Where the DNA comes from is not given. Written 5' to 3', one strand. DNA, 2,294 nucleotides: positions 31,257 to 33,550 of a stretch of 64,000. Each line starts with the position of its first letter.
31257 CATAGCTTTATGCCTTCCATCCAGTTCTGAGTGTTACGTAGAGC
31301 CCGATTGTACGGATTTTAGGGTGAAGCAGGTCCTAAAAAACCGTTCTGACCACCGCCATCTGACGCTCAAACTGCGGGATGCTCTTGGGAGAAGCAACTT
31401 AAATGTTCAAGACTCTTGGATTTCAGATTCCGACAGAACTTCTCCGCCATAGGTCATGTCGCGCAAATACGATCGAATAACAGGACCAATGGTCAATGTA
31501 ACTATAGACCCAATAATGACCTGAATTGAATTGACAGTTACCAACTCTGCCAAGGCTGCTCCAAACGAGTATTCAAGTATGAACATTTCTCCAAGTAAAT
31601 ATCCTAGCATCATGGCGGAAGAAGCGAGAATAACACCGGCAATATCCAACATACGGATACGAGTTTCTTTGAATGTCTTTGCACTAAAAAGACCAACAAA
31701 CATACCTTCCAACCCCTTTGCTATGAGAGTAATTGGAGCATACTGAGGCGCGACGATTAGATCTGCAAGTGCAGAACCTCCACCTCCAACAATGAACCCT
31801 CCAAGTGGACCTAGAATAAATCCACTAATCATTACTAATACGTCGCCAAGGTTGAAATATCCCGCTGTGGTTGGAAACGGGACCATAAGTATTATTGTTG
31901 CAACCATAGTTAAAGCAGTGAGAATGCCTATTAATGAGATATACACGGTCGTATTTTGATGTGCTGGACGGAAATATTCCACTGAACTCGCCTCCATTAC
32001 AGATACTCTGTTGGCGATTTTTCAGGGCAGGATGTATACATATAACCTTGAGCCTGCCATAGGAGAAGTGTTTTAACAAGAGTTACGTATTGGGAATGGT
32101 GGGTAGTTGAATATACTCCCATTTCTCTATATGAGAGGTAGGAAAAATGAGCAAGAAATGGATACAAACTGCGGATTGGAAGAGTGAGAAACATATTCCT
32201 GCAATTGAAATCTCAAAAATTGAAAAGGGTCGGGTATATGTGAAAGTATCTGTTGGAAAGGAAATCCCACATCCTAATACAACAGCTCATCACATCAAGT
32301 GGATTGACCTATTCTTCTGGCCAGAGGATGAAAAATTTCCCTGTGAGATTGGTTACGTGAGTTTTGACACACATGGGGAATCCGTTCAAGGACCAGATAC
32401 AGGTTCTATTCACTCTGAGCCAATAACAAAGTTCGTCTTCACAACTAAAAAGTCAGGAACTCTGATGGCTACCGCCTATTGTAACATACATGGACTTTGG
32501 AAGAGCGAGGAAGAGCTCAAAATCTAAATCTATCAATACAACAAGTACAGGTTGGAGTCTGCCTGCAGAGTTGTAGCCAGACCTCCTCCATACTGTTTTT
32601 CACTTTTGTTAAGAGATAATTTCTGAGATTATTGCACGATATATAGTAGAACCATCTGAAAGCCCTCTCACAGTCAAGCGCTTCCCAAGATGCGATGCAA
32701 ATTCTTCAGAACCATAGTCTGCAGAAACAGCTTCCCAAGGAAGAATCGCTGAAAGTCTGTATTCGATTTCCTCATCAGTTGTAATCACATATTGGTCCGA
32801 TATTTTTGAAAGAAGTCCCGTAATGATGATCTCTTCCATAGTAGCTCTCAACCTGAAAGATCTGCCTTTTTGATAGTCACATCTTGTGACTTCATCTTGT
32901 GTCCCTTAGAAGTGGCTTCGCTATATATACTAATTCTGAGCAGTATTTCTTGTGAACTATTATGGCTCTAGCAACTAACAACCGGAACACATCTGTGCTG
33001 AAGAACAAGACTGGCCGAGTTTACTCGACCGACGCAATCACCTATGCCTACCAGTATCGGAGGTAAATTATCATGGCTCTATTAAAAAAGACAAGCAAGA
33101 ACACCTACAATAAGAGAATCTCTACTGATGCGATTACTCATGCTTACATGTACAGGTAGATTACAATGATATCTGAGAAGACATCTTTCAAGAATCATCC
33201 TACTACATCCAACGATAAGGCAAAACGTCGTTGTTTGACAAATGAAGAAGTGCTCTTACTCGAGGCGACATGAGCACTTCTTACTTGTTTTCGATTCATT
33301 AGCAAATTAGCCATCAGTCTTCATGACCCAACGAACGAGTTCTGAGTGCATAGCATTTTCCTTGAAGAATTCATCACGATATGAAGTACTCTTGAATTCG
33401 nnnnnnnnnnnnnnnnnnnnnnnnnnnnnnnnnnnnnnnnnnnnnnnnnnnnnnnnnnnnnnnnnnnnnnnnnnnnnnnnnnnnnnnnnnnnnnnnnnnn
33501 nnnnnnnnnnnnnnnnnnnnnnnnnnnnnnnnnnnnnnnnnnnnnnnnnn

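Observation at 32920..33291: Self-contained operon of three tandem micropeptide genes with a conserved STDAIT-AY-YR C-terminus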

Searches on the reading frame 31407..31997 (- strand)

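Call 11: search_protein_families(library=pfam, proteins=[window:31407-31997:-], max_evalue=0.01)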
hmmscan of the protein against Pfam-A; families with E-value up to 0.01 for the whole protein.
window:31407-31997:- (196 aa): 2 families
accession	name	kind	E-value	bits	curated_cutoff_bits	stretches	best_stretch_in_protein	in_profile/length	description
PF07155.17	ECF-ribofla_trS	-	9.8e-30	104.2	26.7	1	16-172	3-168/172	ECF-type riboflavin transporter, S component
PF12822.12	ECF_trnsprt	-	0.00011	22.7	30.7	1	22-170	5-168/169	ECF transporter, substrate-specific component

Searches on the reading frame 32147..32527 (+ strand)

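Call 11: search_protein_families(library=pfam, proteins=[window:32147-32527:+], max_evalue=0.01)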
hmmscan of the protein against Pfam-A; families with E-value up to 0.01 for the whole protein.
window:32147-32527:+ (126 aa): 1 family
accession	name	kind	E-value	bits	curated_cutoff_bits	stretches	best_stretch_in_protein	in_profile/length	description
PF01880.24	Desulfoferrodox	-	9.7e-29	100.3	22.2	1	9-120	2-97/98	Desulfoferrodoxin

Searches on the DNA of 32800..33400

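Call 60: search_rna_families(source=window, start=32800, end=33400, threshold=evalue, max_evalue=10)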
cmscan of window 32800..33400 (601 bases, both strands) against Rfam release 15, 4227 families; matches with E-value up to 10: 6.
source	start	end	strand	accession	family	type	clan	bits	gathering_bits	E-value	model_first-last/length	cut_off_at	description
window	33237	33289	+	RF01991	SECIS_5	Cis-reg;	-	20.8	50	0.3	5-62/66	no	Selenocysteine insertion sequence 5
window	33141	33166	+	RF01081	SBWMV1_UPD-PKe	Cis-reg;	-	18.1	38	1.5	1-26/26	no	Pseudoknot of upstream pseudoknot domain (UPD) of the 3'UTR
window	33321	33383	-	RF01604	plasmodium_snoR28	Gene; snRNA; snoRNA; CD-box;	-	17.7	63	8.5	1-78/78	no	small nucleolar RNA snoR28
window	33203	33282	-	RF02469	Ms_IGR-7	Gene; sRNA;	-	16.5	45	1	1-118/118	no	Actinobacteria sRNA Ms_IGR-7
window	33042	33224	+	RF01879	TUSC7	Gene; lncRNA;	-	15.8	65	6.8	1-165/165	no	Non-coding RNA LOC285194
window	33325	33345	+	RF01933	bxd_5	Gene; lncRNA;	-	10.6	50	8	1-57/57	no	Bithoraxoid conserved region 5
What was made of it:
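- On SECIS element / selenoprotein gene: SECIS_5 scores 20.8 bits against a gathering score of 50, E = 0.3 (call 60).
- A weak SECIS_5 hit covers the hairpin that holds the UGA (call 60). No Rfam family reaches threshold; SECIS_5 scores 20.8 bits against a gathering score of 50 (call 60).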

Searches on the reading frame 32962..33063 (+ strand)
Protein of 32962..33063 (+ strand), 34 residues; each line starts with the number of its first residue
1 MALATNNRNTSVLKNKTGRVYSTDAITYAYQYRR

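Call 12: find_encoding_contigs(protein=window:32962-33063:+, flank=6000, max_places=10)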
Protein seq(34 aa) (34 aa): no gene with exactly this product is on record in the collection.
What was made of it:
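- Tried and rejected: An exact look-up of ORF1 found nothing (call 12).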

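Call 48: predict_structure(protein=window:32962-33063:+)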
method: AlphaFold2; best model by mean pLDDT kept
length: 34 residues; sequences in the alignment: 1
mean_pLDDT: 65.0   pTM: 0.28
mean pLDDT of the five models: 65.0, 63.4, 60.7, 60.2, 58.3
residues with pLDDT >= 90: 0; 70-90: 12; 50-70: 18; < 50: 4
segments of 3 or more residues with pLDDT < 50: none
pLDDT, mean of each block of 10 residues (from residue 1): 53 80 67 54
secondary structure, 60 per line:
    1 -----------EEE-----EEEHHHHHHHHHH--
elements in order: E12-14 E20-22 H23-32
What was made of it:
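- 32962..33066 (+): ORF1, 34 aa: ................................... Basic (pI 10.3), hydrophilic, paralog of ORF2. AF2 single-sequence model has a helix at 23-32 with low confidence, pLDDT 65 (call 48).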

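Call 49: search_protein_representatives(alignment_id=A2)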
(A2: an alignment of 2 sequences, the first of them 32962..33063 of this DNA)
Query: 2 sequences, 34 profile positions. Proteins with E-value up to 0.001 (for the whole library): 14; up to 1e-10: 1; up to 1e-30: 0. The best 14 are listed.
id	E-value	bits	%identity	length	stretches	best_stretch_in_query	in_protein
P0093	1.7e-17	79.4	-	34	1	1-34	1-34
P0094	1.6e-09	53.9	-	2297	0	-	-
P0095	2.6e-09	53.3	-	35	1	1-30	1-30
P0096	1.3e-08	51.0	-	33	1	1-34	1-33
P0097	2.7e-06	43.6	-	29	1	1-33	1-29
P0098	1.7e-05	41.1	-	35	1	1-34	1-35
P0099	1.9e-05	40.9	-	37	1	1-31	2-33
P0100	2.1e-05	40.8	-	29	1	1-34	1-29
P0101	2.1e-05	40.8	-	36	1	1-31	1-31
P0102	1.4e-04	38.1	-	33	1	1-34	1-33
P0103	2.0e-04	37.6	-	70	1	1-33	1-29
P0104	3.5e-04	36.9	-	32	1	1-34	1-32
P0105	8.6e-04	35.6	-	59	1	1-30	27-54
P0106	8.7e-04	35.6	-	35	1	1-34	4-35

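Call 51: find_encoding_contigs(protein=P0103, flank=5000, max_places=3)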
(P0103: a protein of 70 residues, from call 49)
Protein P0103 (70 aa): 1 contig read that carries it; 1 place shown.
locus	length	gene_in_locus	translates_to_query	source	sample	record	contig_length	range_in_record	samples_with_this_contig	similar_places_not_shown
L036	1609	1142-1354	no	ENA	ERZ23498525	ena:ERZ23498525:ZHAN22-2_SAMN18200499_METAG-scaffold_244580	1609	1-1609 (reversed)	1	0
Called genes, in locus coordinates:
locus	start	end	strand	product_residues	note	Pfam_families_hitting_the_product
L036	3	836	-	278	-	?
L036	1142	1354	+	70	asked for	-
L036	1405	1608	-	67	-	?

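Call 52: find_encoding_contigs(protein=P0101, flank=5000, max_places=3)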
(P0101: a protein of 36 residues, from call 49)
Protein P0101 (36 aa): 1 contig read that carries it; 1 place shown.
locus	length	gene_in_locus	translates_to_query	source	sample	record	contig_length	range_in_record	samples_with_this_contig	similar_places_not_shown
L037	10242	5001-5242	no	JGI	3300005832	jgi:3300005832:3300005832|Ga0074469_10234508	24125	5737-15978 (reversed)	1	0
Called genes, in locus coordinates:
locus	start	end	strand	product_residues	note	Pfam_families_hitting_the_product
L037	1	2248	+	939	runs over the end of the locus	PF00690:Cation_ATPase_N, PF00122:E1-E2_ATPase, PF13246:Cation_ATPase, PF00702:Hydrolase, PF00689:Cation_ATPase_C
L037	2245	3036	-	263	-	PF01738:DLH (faint), PF12146:Hydrolase_4, PF00561:Abhydrolase_1, PF12697:Abhydrolase_6, PF00326:Peptidase_S9 (faint)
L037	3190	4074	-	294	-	PF01210:NAD_Gly3P_dh_N (weak), PF02737:3HCDH_N, PF00725:3HCDH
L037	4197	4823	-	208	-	PF14196:ATC_hydrolase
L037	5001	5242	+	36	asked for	-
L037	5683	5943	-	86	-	-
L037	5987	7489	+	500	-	PF07690:MFS_1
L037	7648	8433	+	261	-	PF12773:DZR (faint), PF13240:Zn_Ribbon_1 (weak)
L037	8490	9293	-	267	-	PF01996:F420_ligase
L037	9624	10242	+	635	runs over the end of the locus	PF09239:Topo-VIb_trans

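Call 57: search_protein_families(library=pfam, proteins=[window:32962-33063:+], max_evalue=10)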
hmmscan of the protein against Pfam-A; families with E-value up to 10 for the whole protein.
seq(34 aa): 0 families

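Call 58: search_protein_families(library=ncbifam, proteins=[window:32962-33063:+], max_evalue=10)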
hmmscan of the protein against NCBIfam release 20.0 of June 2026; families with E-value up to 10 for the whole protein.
seq(34 aa): 0 families

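Call 59: search_solved_structures(query=window:32962-33063:+, max_evalue=10, show_alignments=3)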
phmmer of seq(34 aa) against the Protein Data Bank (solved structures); distinct sequences matched with E-value up to 10: 0.
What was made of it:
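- On Any curated protein family (Pfam-A, NCBIfam, PADLOC, PHROGs) or solved structure: No PDB sequence matches ORF1 at E <= 10 (call 59).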

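Call 63: find_encoding_contigs(protein=P0099, flank=5000, max_places=2)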
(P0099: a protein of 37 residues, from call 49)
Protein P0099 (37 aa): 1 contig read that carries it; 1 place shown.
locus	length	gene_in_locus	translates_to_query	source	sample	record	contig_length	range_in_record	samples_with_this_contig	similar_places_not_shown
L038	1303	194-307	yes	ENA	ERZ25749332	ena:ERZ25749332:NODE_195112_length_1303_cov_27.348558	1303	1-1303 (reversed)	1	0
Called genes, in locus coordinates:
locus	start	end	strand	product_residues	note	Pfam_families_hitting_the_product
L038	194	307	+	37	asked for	-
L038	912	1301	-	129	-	?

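Call 65: find_encoding_contigs(protein=P0098, flank=5000, max_places=2)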
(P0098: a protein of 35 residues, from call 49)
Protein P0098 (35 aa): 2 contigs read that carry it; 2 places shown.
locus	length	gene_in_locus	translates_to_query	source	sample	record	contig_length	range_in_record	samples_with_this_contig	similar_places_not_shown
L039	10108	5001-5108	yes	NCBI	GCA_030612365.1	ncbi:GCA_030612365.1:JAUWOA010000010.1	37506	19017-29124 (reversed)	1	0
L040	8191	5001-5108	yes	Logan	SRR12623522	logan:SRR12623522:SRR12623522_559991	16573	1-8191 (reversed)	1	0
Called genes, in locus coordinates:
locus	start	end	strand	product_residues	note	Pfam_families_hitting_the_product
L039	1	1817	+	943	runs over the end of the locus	PF00690:Cation_ATPase_N, PF00122:E1-E2_ATPase, PF00702:Hydrolase, PF13246:Cation_ATPase, PF00689:Cation_ATPase_C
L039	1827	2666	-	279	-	PF12146:Hydrolase_4, PF00561:Abhydrolase_1, PF12697:Abhydrolase_6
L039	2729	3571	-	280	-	PF12146:Hydrolase_4, PF00561:Abhydrolase_1, PF12697:Abhydrolase_6 (weak)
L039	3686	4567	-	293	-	PF01210:NAD_Gly3P_dh_N (weak), PF02737:3HCDH_N, PF00725:3HCDH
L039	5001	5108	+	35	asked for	-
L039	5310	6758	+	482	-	PF07690:MFS_1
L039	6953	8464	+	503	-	PF07690:MFS_1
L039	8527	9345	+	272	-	PF12773:DZR, PF13248:Zn_ribbon_3 (weak), PF13240:Zn_Ribbon_1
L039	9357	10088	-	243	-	PF01996:F420_ligase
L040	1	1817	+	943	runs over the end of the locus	PF00690:Cation_ATPase_N, PF00122:E1-E2_ATPase, PF00702:Hydrolase, PF13246:Cation_ATPase, PF00689:Cation_ATPase_C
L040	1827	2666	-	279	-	PF12146:Hydrolase_4, PF00561:Abhydrolase_1, PF12697:Abhydrolase_6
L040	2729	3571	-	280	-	PF12146:Hydrolase_4, PF00561:Abhydrolase_1, PF12697:Abhydrolase_6 (weak)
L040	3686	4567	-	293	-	PF01210:NAD_Gly3P_dh_N (weak), PF02737:3HCDH_N, PF00725:3HCDH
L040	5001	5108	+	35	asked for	-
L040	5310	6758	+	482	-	PF07690:MFS_1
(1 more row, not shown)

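Call 79: search_protein_families(library=padloc, proteins=[window:32962-33063:+], max_evalue=1)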
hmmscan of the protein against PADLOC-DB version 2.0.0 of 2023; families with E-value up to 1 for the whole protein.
seq(34 aa): 0 families

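Call 80: search_protein_families(library=phrogs, proteins=[window:32962-33063:+], max_evalue=1)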
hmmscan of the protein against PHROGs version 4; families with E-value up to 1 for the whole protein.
seq(34 aa): 0 families

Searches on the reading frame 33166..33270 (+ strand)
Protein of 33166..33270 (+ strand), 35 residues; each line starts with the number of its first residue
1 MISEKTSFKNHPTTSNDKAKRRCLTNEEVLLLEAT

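Call 57: search_protein_families(library=pfam, proteins=[window:33166-33270:+], max_evalue=10)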
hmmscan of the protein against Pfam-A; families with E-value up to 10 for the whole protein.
seq(35 aa): 0 families

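Call 58: search_protein_families(library=ncbifam, proteins=[window:33166-33270:+], max_evalue=10)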
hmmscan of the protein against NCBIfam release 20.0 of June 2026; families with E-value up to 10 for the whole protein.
seq(35 aa): 0 families

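Call 76: predict_structure(protein=window:33166-33270:+)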
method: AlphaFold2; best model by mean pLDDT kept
length: 35 residues; sequences in the alignment: 1
mean_pLDDT: 74.9   pTM: 0.30
mean pLDDT of the five models: 74.9, 73.4, 73.2, 71.4, 67.6
residues with pLDDT >= 90: 11; 70-90: 4; 50-70: 20; < 50: 0
segments of 3 or more residues with pLDDT < 50: none
pLDDT, mean of each block of 10 residues (from residue 1): 64 62 92 88
secondary structure, 60 per line:
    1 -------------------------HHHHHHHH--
elements in order: H26-33
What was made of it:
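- AF2 places helices at ORF1 residues 23-32 (pLDDT 65) and ORF3 residues 26-33 (pLDDT about 90) (calls 48, 76).
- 33166..33273 (+): ORF3, 35 aa: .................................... Unrelated to ORF1 and ORF2. Conserved terminus EEVL[LM][LW]EAT. AF2 helix at 26-33 with pLDDT about 90 (call 76).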

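Call 79: search_protein_families(library=padloc, proteins=[window:33166-33270:+], max_evalue=1)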
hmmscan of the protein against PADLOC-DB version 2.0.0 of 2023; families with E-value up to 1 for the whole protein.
seq(35 aa): 0 families

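Call 80: search_protein_families(library=phrogs, proteins=[window:33166-33270:+], max_evalue=1)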
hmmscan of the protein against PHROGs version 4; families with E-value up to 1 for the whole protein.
seq(35 aa): 0 families
